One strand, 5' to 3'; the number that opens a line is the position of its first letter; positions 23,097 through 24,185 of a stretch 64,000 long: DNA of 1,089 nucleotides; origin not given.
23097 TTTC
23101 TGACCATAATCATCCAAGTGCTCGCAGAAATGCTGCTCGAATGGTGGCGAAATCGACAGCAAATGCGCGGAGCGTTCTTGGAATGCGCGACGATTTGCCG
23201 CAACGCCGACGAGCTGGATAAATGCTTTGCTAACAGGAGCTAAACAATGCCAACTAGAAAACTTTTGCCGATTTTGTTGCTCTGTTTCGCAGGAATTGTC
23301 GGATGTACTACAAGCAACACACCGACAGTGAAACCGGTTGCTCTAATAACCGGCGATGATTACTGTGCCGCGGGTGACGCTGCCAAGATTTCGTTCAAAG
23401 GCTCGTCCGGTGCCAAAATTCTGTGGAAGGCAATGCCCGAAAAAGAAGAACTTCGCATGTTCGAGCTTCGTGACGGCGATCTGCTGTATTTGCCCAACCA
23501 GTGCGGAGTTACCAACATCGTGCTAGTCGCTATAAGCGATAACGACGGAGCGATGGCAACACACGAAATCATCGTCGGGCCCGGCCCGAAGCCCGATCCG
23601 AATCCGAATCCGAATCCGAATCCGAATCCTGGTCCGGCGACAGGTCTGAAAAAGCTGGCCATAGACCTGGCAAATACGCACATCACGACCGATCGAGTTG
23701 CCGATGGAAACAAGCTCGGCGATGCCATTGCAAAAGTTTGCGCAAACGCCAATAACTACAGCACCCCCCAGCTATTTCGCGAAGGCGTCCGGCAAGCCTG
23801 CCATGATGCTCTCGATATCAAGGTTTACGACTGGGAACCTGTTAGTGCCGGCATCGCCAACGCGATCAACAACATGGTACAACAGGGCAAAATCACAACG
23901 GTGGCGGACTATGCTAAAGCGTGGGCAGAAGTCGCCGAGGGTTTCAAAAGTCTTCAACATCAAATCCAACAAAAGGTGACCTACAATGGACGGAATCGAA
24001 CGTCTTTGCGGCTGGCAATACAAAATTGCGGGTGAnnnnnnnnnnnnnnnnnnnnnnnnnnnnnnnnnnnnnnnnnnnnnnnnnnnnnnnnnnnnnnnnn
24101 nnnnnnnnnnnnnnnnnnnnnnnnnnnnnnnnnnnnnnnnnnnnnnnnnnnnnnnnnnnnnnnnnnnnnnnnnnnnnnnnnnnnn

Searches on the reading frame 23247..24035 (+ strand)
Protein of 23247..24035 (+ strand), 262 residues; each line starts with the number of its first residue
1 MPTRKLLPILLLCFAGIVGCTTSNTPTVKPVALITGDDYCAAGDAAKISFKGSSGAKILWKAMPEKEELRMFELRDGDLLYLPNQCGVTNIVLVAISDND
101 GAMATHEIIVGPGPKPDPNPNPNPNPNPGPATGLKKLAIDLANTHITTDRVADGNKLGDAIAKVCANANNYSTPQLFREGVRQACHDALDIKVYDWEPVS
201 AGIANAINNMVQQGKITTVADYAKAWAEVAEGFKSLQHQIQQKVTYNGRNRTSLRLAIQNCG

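Call 81: search_protein_families(library=pfam, proteins=[window:23247-24035:+], max_evalue=0.001)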
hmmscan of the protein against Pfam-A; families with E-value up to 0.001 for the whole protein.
window:23247-24035:+ (262 aa): 1 family
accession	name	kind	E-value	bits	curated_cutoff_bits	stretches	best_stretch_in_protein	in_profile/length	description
PF05887.16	Trypan_PARP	-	0.00069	20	100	0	111-142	94-124/134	Procyclic acidic repetitive protein (PARP)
